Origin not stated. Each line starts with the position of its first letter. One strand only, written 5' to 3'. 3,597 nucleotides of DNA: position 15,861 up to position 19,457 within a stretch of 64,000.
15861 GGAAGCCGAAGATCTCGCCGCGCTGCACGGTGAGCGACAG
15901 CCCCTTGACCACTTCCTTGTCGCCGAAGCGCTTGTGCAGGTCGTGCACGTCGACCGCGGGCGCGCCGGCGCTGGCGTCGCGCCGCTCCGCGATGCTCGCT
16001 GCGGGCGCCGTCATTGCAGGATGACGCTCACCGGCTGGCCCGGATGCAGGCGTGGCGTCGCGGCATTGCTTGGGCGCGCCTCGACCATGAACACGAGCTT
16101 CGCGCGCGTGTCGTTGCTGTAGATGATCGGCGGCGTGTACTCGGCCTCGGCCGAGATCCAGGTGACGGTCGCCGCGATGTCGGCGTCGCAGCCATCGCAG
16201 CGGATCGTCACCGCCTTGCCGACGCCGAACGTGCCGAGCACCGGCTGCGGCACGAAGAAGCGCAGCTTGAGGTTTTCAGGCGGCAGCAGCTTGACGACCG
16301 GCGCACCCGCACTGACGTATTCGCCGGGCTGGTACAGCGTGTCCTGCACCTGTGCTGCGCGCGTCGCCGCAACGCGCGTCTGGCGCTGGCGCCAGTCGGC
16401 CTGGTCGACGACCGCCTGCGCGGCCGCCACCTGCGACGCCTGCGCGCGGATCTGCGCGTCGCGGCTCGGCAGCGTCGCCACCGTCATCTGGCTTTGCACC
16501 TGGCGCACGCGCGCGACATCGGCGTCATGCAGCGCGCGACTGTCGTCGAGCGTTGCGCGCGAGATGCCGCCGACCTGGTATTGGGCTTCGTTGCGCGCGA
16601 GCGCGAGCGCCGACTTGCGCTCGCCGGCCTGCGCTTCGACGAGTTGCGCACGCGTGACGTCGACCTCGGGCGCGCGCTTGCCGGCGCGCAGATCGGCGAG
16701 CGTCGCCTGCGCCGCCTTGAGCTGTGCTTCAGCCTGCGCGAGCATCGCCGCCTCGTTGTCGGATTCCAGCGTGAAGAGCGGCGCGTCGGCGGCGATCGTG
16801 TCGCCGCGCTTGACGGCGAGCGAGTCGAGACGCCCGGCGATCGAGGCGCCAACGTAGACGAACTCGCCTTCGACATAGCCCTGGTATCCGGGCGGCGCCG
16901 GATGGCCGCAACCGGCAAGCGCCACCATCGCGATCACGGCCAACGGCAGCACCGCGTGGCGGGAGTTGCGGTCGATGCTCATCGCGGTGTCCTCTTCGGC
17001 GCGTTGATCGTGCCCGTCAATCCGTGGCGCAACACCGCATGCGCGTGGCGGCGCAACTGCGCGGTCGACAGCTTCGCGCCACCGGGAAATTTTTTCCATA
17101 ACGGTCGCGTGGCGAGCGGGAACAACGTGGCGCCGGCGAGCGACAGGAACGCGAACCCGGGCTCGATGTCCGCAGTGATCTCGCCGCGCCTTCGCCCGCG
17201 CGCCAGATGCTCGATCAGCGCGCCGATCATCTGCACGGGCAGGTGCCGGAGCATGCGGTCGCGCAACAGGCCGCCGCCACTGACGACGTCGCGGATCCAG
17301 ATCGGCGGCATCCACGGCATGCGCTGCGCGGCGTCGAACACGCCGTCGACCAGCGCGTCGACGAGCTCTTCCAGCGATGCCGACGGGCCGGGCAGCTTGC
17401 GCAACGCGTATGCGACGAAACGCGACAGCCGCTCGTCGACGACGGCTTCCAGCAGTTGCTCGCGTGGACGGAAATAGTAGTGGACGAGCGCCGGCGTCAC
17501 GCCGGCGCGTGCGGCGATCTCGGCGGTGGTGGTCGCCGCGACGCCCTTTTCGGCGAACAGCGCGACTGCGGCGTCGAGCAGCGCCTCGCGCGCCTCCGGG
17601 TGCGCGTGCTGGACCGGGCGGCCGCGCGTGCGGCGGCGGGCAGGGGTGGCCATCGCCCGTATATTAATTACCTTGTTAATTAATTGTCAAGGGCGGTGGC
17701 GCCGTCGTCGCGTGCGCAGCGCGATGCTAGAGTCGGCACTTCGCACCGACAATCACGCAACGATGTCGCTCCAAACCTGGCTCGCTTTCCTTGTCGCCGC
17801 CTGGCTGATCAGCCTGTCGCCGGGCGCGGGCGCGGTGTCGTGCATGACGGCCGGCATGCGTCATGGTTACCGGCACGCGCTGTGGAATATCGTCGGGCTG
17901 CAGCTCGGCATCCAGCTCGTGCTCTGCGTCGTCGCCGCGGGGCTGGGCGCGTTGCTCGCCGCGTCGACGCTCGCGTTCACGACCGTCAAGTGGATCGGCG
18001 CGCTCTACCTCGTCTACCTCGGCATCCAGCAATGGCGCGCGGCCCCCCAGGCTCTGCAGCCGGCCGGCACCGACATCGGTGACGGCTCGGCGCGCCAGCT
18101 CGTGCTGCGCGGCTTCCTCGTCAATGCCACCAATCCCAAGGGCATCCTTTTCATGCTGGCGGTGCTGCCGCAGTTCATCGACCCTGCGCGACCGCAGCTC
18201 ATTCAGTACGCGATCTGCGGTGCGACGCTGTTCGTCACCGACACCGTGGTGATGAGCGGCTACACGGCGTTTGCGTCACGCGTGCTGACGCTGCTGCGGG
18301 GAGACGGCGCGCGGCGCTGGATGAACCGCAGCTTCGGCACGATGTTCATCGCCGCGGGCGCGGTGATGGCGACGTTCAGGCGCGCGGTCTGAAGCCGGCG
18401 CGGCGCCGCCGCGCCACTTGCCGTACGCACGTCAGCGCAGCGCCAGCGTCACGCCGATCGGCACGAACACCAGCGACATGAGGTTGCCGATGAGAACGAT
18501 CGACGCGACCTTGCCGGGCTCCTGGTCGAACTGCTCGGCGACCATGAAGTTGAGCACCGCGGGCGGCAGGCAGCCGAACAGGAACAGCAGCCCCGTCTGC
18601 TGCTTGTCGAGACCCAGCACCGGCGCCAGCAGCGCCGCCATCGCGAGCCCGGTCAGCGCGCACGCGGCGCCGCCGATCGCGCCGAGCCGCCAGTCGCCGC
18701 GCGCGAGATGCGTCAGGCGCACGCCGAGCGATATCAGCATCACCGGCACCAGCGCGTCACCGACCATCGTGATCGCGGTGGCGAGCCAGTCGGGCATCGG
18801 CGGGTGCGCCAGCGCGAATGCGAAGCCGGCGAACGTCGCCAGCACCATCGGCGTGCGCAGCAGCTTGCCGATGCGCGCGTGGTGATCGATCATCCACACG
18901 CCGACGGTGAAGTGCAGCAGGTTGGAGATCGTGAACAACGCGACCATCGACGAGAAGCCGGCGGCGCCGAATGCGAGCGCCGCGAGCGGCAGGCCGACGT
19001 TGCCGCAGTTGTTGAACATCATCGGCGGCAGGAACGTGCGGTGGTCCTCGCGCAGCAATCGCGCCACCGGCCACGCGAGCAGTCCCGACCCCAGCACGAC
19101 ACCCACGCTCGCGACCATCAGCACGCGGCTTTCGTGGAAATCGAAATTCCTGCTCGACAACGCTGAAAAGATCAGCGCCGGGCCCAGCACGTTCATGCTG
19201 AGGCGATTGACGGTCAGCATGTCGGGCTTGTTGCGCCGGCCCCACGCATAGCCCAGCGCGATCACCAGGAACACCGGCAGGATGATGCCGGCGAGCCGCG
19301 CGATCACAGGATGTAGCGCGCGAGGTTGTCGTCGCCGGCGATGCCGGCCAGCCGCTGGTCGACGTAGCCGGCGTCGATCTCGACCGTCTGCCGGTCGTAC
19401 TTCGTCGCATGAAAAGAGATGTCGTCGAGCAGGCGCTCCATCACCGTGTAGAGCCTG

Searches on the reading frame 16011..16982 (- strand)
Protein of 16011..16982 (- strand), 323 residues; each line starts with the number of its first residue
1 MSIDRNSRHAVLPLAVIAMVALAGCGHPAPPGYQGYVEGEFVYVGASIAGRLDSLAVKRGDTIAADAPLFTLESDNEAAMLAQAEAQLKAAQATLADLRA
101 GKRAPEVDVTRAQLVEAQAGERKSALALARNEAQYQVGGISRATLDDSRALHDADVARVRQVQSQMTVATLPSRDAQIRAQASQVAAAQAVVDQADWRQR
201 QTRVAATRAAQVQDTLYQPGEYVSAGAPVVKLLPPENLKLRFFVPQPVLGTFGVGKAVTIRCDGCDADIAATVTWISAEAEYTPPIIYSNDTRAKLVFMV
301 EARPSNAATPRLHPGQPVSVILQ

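Call 44: search_protein_families(library=pfam, proteins=[window:16011-16982:-], max_evalue=0.0001)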
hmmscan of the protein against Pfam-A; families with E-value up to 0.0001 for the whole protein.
window:16011-16982:- (323 aa): 1 family
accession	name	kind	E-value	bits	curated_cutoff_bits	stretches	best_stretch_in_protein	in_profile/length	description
PF13437.12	HlyD_3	-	3.3e-17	63.6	22.2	1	204-315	2-106/106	HlyD family secretion protein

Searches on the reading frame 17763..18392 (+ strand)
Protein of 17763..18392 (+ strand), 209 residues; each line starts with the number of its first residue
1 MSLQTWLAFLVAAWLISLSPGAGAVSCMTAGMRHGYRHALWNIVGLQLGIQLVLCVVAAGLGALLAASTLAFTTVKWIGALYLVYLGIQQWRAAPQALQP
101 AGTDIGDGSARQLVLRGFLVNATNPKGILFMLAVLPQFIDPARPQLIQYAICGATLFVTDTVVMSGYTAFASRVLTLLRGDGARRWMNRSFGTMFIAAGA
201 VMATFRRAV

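Call 44: search_protein_families(library=pfam, proteins=[window:17763-18392:+], max_evalue=0.0001)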
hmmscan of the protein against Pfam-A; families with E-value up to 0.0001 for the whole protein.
window:17763-18392:+ (209 aa): 1 family
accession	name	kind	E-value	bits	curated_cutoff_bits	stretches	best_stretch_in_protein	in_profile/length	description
PF01810.24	LysE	-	4.6e-34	118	25.6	1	16-203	3-190/193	LysE type translocator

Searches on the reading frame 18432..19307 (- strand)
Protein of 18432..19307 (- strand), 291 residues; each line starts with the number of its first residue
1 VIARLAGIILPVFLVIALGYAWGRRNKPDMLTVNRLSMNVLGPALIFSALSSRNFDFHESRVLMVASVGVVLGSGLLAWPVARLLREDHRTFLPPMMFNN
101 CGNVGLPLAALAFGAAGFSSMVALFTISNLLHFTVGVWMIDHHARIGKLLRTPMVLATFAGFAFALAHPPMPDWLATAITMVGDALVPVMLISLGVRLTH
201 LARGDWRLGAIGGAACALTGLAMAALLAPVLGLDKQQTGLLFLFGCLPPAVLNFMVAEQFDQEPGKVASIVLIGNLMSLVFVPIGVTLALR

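Call 44: search_protein_families(library=pfam, proteins=[window:18432-19307:-], max_evalue=0.0001)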
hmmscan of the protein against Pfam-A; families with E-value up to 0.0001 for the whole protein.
window:18432-19307:- (291 aa): 1 family
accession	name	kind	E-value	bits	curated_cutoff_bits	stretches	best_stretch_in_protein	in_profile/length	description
PF03547.23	Mem_trans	-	9.2e-19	67.7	25.7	2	148-284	199-341/343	Membrane transport protein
